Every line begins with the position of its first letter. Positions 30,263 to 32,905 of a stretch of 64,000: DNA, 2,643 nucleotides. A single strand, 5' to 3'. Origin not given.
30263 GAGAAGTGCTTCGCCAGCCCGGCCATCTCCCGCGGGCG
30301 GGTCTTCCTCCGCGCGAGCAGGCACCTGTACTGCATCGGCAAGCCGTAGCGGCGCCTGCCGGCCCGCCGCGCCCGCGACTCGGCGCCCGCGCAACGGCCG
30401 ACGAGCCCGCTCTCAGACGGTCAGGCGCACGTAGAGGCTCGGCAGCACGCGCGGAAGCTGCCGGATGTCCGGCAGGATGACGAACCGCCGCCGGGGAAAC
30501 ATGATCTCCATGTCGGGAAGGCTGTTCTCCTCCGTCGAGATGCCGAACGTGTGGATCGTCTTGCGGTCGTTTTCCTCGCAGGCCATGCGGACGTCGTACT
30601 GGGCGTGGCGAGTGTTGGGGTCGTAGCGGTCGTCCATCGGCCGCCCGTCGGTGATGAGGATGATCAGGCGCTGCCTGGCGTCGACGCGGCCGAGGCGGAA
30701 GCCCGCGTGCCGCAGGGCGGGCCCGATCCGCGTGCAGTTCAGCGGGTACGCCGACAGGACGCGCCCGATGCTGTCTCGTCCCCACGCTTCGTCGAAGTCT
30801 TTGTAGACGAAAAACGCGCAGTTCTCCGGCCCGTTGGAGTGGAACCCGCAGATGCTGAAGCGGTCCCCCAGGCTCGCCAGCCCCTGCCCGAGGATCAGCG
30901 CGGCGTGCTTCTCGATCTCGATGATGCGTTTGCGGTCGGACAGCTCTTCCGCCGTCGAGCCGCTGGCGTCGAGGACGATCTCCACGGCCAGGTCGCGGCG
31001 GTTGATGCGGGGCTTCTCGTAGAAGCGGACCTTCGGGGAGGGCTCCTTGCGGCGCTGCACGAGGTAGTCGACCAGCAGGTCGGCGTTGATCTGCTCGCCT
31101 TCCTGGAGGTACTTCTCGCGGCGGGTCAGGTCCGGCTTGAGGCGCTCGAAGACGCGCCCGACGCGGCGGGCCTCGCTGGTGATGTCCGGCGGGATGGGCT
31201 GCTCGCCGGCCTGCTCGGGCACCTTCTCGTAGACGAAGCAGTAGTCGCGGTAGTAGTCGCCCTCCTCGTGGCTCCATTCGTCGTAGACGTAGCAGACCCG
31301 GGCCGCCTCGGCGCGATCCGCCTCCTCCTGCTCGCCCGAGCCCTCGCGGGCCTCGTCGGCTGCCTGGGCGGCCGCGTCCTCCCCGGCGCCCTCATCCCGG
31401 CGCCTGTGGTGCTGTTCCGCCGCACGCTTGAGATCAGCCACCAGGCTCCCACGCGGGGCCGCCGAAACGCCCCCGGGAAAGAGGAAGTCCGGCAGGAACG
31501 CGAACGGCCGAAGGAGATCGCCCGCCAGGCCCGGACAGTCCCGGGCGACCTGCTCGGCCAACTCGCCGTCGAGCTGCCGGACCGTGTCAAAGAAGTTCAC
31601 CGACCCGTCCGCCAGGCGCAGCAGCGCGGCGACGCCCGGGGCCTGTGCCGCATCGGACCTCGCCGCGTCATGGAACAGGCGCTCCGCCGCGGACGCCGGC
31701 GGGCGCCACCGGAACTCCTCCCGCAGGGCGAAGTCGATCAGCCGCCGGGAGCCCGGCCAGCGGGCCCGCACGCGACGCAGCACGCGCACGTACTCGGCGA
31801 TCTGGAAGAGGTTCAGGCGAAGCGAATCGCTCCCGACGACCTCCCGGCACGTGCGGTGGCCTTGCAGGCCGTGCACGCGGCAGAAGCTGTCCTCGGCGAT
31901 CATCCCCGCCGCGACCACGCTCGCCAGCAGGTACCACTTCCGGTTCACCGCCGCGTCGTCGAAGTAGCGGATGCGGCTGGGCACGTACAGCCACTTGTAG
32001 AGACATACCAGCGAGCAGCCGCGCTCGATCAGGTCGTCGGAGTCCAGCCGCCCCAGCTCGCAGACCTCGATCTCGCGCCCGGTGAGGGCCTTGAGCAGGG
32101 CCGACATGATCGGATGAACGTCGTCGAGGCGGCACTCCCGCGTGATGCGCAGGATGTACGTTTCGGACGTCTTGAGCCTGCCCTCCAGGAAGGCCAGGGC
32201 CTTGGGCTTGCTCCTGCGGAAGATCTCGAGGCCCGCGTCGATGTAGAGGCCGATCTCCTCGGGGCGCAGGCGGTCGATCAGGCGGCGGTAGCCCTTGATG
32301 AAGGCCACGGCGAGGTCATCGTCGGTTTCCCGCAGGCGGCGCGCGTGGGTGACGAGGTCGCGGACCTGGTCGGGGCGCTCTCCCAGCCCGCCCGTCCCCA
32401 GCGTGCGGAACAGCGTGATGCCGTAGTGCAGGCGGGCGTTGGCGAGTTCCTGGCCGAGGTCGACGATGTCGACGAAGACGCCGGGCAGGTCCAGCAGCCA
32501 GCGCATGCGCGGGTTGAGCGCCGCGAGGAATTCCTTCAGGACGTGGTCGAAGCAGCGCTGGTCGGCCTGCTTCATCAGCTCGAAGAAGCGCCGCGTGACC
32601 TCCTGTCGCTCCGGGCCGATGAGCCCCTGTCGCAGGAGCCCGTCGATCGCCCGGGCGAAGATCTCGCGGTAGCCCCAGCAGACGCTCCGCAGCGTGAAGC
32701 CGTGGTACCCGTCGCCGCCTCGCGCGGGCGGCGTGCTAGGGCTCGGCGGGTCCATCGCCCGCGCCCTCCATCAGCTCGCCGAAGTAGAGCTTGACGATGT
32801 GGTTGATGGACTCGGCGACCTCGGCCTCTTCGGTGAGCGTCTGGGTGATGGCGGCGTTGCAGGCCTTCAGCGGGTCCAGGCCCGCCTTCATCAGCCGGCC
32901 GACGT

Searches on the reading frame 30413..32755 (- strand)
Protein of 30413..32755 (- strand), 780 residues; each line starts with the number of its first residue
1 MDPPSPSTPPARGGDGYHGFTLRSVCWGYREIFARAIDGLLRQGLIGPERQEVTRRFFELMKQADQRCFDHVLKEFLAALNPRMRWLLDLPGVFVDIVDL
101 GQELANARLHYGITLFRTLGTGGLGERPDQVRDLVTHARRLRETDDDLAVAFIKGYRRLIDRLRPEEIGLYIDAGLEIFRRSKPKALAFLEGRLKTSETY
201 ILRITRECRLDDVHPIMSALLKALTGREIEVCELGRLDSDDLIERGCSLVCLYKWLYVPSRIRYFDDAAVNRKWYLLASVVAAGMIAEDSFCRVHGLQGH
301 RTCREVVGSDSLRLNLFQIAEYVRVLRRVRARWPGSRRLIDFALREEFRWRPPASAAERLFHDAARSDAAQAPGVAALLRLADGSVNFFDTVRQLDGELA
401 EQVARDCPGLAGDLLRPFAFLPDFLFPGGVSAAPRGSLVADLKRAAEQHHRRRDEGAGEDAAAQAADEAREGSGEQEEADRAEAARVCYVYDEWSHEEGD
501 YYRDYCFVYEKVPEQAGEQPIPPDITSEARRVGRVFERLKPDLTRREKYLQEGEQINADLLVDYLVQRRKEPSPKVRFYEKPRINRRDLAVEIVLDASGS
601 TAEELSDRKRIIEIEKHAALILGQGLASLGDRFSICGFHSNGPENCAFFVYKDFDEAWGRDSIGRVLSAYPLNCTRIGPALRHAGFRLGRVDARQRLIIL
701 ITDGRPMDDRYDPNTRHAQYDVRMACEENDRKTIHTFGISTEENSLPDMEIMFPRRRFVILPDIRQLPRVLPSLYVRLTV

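Call 51: search_protein_families(library=pfam, proteins=[window:30413-32755:-], max_evalue=0.00001)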
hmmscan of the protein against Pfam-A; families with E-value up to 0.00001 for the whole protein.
window:30413-32755:- (780 aa): 0 families

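Call 52: search_protein_families(library=pfam, proteins=[window:30413-32755:-], max_evalue=0.01)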
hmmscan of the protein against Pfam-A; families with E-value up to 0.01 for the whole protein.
window:30413-32755:- (780 aa): 1 family
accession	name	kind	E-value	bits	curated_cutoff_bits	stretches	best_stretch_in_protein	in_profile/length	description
PF13519.12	VWA_2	-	0.00019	22.4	27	1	593-704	3-106/107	von Willebrand factor type A domain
